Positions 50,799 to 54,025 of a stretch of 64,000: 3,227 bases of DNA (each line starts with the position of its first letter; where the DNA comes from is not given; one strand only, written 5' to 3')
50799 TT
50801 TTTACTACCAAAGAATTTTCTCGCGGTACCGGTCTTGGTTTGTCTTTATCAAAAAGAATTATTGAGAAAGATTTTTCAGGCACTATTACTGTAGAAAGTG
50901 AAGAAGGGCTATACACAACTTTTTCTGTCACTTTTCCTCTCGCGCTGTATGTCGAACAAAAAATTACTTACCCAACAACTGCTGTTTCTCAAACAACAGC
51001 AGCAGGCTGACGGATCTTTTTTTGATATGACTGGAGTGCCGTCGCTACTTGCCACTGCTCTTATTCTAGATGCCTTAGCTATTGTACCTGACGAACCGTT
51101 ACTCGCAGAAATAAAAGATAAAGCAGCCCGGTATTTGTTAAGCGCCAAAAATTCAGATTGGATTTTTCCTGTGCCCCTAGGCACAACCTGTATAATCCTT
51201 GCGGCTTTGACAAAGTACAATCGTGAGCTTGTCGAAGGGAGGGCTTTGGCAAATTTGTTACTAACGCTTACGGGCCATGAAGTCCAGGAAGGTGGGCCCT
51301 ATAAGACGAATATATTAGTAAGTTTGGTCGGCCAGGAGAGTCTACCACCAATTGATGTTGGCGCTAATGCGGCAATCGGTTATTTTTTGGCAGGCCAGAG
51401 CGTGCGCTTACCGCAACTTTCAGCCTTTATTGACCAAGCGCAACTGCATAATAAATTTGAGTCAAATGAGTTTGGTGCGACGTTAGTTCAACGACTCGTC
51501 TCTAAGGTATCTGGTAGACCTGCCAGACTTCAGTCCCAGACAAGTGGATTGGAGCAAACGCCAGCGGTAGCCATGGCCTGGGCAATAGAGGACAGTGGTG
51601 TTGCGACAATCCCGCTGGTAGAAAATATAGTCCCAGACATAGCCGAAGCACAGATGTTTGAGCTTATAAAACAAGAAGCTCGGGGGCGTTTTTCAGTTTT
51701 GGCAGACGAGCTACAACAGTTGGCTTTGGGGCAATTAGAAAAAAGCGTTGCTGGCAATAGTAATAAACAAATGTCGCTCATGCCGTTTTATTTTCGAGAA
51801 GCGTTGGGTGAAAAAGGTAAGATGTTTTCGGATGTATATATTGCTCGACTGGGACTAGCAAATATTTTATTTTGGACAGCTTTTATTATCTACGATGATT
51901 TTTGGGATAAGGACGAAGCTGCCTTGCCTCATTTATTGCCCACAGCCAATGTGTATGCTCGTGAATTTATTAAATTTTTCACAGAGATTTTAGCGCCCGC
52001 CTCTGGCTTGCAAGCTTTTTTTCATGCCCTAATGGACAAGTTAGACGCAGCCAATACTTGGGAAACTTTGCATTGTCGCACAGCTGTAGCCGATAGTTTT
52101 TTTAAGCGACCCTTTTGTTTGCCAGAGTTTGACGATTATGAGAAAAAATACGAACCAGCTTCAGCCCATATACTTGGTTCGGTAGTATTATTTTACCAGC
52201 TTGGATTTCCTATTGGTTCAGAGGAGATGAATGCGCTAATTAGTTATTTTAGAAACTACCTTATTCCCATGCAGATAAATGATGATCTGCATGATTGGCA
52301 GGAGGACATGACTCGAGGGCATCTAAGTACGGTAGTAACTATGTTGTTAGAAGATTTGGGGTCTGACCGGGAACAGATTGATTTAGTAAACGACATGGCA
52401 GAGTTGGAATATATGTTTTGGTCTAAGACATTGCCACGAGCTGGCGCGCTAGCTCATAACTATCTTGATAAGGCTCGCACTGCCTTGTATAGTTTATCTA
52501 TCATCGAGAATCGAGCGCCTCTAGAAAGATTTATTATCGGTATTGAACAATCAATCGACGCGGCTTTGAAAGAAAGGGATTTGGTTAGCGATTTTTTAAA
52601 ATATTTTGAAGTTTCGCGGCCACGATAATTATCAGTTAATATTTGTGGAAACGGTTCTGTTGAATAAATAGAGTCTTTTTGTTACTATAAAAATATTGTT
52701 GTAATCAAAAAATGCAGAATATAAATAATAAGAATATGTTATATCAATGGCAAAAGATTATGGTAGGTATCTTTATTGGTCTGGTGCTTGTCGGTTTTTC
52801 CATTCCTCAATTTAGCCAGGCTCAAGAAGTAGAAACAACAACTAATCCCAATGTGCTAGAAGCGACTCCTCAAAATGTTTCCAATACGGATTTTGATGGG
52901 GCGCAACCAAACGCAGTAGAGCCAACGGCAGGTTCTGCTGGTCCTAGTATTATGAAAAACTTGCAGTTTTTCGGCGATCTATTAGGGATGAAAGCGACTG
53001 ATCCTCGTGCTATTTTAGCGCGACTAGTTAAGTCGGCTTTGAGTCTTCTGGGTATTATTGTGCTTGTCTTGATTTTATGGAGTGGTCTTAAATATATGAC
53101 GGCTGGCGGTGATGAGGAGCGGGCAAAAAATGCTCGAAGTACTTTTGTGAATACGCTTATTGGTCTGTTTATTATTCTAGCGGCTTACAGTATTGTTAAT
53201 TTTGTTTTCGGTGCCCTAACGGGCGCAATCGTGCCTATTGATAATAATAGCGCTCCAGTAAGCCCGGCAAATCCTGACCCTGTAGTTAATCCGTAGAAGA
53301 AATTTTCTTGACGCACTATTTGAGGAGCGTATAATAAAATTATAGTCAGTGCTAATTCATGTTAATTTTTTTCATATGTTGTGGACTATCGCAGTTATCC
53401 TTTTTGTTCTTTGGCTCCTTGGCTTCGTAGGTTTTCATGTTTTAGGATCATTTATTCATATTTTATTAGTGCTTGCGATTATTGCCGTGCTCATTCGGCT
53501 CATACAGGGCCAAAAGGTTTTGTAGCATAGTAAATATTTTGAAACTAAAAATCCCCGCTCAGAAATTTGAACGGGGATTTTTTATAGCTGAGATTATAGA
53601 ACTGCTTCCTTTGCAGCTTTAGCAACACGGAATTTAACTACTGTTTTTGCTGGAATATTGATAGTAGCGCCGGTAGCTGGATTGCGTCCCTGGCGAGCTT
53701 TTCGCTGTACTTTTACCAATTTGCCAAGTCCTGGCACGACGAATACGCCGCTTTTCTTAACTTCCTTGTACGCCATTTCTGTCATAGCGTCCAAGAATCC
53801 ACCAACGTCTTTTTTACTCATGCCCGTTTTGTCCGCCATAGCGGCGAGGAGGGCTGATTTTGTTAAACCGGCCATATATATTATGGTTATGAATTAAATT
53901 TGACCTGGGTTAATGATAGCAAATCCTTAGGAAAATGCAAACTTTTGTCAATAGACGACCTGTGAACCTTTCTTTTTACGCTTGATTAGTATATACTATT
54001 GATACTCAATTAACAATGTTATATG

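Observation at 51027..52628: Isoprenoid-synthase-like protein with two aspartate-rich motifs, encoded directly after a two-component system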

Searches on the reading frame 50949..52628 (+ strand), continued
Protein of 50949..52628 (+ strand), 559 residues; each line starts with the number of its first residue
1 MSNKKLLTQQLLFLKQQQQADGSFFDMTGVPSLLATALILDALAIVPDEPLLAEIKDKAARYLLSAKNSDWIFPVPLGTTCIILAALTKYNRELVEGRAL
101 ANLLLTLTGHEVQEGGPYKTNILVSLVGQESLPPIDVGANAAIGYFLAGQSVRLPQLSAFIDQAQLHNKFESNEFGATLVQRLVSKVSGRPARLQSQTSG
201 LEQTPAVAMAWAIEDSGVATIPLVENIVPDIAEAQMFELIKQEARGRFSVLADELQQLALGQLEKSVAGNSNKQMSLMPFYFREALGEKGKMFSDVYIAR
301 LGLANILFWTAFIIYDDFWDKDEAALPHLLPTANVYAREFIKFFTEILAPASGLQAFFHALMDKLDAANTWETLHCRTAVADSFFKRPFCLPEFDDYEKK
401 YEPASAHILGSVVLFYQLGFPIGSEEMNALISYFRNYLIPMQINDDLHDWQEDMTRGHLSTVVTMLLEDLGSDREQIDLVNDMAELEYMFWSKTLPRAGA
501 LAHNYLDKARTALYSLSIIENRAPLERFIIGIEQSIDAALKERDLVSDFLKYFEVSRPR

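Call 53: search_protein_families(library=pfam, proteins=[L072:7857-8921:+, L069:7653-8711:+, L066:7854-8891:-, L064:6272-7309:-, L059:3371-4387:+, L063:7918-8856:-, L063:8857-9498:-, L070:8563-11388:+, L052:7503-8885:-, L069:9282-10331:+], max_evalue=0.0001)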
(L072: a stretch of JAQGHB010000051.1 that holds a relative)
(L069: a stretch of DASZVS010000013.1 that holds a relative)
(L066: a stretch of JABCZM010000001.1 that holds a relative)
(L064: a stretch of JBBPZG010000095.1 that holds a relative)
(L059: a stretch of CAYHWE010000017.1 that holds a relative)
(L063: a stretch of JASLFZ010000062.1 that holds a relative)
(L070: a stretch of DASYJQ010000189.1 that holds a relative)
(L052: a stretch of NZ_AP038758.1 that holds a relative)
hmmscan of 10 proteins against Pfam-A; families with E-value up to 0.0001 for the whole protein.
L072:7857-8921:+ (354 aa): 1 family
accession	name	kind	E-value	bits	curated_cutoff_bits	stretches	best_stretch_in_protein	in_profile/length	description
PF00348.22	polyprenyl_synt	-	1.5e-49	168.9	27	1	36-299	5-245/251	Polyprenyl synthetase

L069:7653-8711:+ (352 aa): 1 family
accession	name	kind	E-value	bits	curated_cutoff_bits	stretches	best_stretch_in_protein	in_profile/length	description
PF00348.22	polyprenyl_synt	-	1.8e-53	181.8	27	1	43-300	12-248/251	Polyprenyl synthetase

L066:7854-8891:- (345 aa): 1 family
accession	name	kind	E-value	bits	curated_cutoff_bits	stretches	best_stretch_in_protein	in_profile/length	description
PF00348.22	polyprenyl_synt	-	1e-40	140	27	1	32-297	3-249/251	Polyprenyl synthetase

L064:6272-7309:- (345 aa): 1 family
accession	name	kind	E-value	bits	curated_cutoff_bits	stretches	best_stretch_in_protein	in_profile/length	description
PF00348.22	polyprenyl_synt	-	4.8e-38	131.2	27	1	39-297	10-249/251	Polyprenyl synthetase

L059:3371-4387:+ (338 aa): 1 family
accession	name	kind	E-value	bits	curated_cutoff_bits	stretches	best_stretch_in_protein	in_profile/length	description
PF00348.22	polyprenyl_synt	-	1.5e-47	162.4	27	1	34-282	6-247/251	Polyprenyl synthetase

L063:7918-8856:- (312 aa): 1 family
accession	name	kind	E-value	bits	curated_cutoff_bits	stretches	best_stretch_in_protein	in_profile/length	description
PF06030.18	WxLIP_PGBD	-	1.5e-05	25.5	27.3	1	40-137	16-118/121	WxL Interacting Protein, peptidoglycan binding domain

L063:8857-9498:- (213 aa): 1 family
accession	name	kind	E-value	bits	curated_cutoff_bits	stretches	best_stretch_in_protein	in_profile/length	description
PF13731.11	WxL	-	3.9e-08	34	25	1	12-68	81-136/214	WxL domain surface cell wall-binding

L070:8563-11388:+ (941 aa): 5 families
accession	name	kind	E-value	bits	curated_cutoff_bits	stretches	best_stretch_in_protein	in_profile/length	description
PF04851.21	ResIII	-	2.1e-20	73.7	22.5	1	41-194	7-163/164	Type III restriction enzyme, res subunit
PF04545.22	Sigma70_r4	-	8.6e-16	57.6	24.1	1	588-639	1-48/50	Sigma-70, region 4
PF00271.37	Helicase_C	-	6.1e-12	46.2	23.5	1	273-377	13-109/110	Helicase conserved C-terminal domain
PF00270.35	DEAD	-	3.5e-11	43.6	26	1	42-194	4-161/167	DEAD/DEAH box helicase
PF18766.7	SWI2_SNF2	-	1.3e-10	41.7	26.7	1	42-235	2-194/221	SWI2/SNF2 ATPase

L052:7503-8885:- (460 aa): 2 families
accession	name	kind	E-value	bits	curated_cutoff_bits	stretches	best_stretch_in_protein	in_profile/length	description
PF02518.31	HATPase_c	-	6.4e-29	101.1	26.4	1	348-456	2-109/111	Histidine kinase-, DNA gyrase B-, and HSP90-like ATPase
PF00512.31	HisKA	-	9.7e-22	77.2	26.9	1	233-300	1-66/66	His Kinase A (phospho-acceptor) domain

L069:9282-10331:+ (349 aa): 1 family
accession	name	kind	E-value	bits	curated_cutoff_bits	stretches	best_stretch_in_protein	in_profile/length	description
PF14240.11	YHYH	-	1.1e-17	65.1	25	1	194-286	2-110/193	YHYH protein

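Call 86: list_cluster_members(proteins=[P0001, window:49368-49475:+, window:49359-49475:+, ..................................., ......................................, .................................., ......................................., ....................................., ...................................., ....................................])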
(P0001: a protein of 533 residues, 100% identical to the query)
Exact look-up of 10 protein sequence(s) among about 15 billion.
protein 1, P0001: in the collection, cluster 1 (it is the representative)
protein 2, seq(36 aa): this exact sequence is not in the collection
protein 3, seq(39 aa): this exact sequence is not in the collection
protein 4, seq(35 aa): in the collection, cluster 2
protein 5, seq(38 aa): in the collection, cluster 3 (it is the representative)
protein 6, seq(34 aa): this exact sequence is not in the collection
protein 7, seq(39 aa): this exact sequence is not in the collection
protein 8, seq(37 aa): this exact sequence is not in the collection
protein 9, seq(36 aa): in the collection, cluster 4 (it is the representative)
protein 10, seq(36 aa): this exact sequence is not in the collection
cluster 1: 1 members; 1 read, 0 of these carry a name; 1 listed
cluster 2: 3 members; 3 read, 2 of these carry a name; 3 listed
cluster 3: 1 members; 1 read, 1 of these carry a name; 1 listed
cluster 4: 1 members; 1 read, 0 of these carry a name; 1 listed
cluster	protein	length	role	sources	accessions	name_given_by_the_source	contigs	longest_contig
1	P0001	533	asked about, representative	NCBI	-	-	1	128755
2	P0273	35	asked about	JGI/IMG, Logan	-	hypothetical protein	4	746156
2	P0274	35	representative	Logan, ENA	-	-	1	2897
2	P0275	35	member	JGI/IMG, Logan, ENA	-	hypothetical protein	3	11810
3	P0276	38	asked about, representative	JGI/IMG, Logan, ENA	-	hypothetical protein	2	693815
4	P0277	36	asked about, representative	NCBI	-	-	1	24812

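Call 93: search_protein_families(library=ncbifam, proteins=[L005:4739-6001:+, L052:4401-5843:+], max_evalue=0.001)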
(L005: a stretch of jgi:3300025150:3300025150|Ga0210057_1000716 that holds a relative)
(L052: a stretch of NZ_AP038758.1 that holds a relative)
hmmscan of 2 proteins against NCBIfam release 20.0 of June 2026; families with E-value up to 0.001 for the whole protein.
L005:4739-6001:+ (421 aa): 70 families (the best 25 are shown)
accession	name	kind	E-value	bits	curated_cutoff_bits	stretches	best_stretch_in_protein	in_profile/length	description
NF008468.0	PRK11360.1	equivalog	5.7e-33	114.1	646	1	180-416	380-607/616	two-component system sensor histidine kinase AtoS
NF052574.1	HisKinEspCMyxo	equivalog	1.1e-31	109.8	1200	1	185-414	406-634/785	serine histidine kinase EspC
NF047497.1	HK_LIC_12097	equivalog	2.5e-30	105.4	500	1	172-415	128-364/367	LIC_12097 family sensor histidine kinase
TIGR02916.1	PEP_his_kin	equivalog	5.3e-29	101.3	300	1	153-414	431-677/679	XrtA/PEP-CTERM system histidine kinase PrsK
NF041777.1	sens_FixL_Rhizob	equivalog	1.5e-27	96.4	850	1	178-415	245-479/485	sensor protein FixL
NF007688.0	PRK10364.1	equivalog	3e-27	95.5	479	1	174-414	218-448/460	two-component system sensor histidine kinase ZraS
NF047794.1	HisKinPtgB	equivalog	1.7e-25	89.4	1000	1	160-408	404-646/656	two-component system sensor histidine kinase PgtB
NF046044.1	PnpS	equivalog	2e-25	89.6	400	1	205-415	179-389/390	two-component system histidine kinase PnpS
NF046020.1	HisKinCckABruc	equivalog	2.5e-24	85.2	1000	1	180-414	464-704/868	cell cycle histidine kinase CckA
NF053867.1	SprKinKinDBac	equivalog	4.5e-24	84.7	775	1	191-415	281-495/500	sporulation kinase KinD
NF010411.0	PRK13837.1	equivalog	2.1e-23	82.3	647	1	165-415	418-673/828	two-component system VirA-like sensor kinase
NF052573.1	HisKinEspAMyxo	equivalog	4.2e-23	81.3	1400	1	165-416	354-610/755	serine histidine kinase EspA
NF008312.0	PRK11100.1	equivalog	4.4e-23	81.9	356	1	126-418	189-475/477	two-component system sensor histidine kinase CreC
TIGR02966.1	phoR_proteo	equivalog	4.5e-23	81.8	334.2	1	163-415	80-333/333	phosphate regulon sensor histidine kinase PhoR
NF006800.0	PRK09303.1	equivalog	1.6e-22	80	342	1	140-414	98-374/383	histidine kinase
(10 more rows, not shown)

L052:4401-5843:+ (481 aa): 71 families (the best 25 are shown)
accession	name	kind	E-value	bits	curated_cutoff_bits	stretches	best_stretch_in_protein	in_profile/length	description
NF008468.0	PRK11360.1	equivalog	1.1e-27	96.7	646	1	236-475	380-614/616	two-component system sensor histidine kinase AtoS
NF007688.0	PRK10364.1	equivalog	1.6e-24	86.5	479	1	223-475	211-457/460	two-component system sensor histidine kinase ZraS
NF047794.1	HisKinPtgB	equivalog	3.1e-24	85.2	1000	1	227-460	415-646/656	two-component system sensor histidine kinase PgtB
TIGR02916.1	PEP_his_kin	equivalog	4.3e-24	85.1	300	1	237-468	460-679/679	XrtA/PEP-CTERM system histidine kinase PrsK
NF010411.0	PRK13837.1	equivalog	8.1e-22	77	647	1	250-474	448-680/828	two-component system VirA-like sensor kinase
NF047874.1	MASE3_PAS_HK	subfamily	9.4e-22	77.5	560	1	365-478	521-634/655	MASE3 domain-containing sensor histidine kinase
NF047497.1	HK_LIC_12097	equivalog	1.1e-21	77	500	1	226-469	122-366/367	LIC_12097 family sensor histidine kinase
NF052574.1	HisKinEspCMyxo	equivalog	7.7e-21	73.9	1200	1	246-478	411-646/785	serine histidine kinase EspC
NF041777.1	sens_FixL_Rhizob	equivalog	1.1e-19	70.4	850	1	239-469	249-481/485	sensor protein FixL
NF038348.1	T2SS_HK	subfamily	2e-19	69.5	450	1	356-468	464-572/574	histidine kinase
NF041945.1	LuxN_Vibrio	equivalog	5e-19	67.9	1550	1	254-477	464-689/839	quorum-sensing autoinducer 1 sensor kinase/phosphatase LuxN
NF053867.1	SprKinKinDBac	equivalog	9.8e-19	67.2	775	1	238-470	271-498/500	sporulation kinase KinD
NF046020.1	HisKinCckABruc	equivalog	1.5e-18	66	1000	1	238-478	466-716/868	cell cycle histidine kinase CckA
NF046044.1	PnpS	equivalog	1.6e-18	66.9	400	1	316-468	238-390/390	two-component system histidine kinase PnpS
NF006800.0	PRK09303.1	equivalog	1.9e-18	66.6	342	1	197-470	99-378/383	histidine kinase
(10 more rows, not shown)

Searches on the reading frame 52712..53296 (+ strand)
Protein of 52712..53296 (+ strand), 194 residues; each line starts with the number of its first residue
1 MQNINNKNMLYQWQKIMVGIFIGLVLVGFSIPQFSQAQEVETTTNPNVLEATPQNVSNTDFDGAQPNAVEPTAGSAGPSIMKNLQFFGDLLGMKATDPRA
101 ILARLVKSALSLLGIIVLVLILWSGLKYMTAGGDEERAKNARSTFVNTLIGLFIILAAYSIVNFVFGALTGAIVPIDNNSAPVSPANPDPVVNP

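Call 25: search_protein_families(library=pfam, proteins=[window:52712-53296:+], max_evalue=0.001)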
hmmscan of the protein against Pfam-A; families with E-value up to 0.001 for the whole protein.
window:52712-53296:+ (194 aa): 2 families
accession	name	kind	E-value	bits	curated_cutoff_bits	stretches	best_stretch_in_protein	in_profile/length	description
PF18895.5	T4SS_pilin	-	4.3e-13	49.6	26.6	1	101-165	8-71/71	Type IV secretion system pilin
PF04956.18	TrbC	-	0.00011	22.7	27.9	0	102-164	41-97/98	TrbC/VIRB2 pilin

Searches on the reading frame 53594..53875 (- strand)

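Call 44: search_protein_families(library=pfam, proteins=[window:53594-53875:-], max_evalue=0.001)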
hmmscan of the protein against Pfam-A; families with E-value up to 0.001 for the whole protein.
window:53594-53875:- (93 aa): 2 families
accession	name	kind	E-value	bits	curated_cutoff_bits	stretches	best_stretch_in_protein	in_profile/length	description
PF00216.26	Bac_DNA_binding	-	1.3e-24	86.6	22.4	1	4-92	1-89/90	Bacterial DNA-binding protein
PF18291.6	HU-HIG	-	0.00078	19.9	26.2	1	7-91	35-117/125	HU domain fused to wHTH, Ig, or Glycine-rich motif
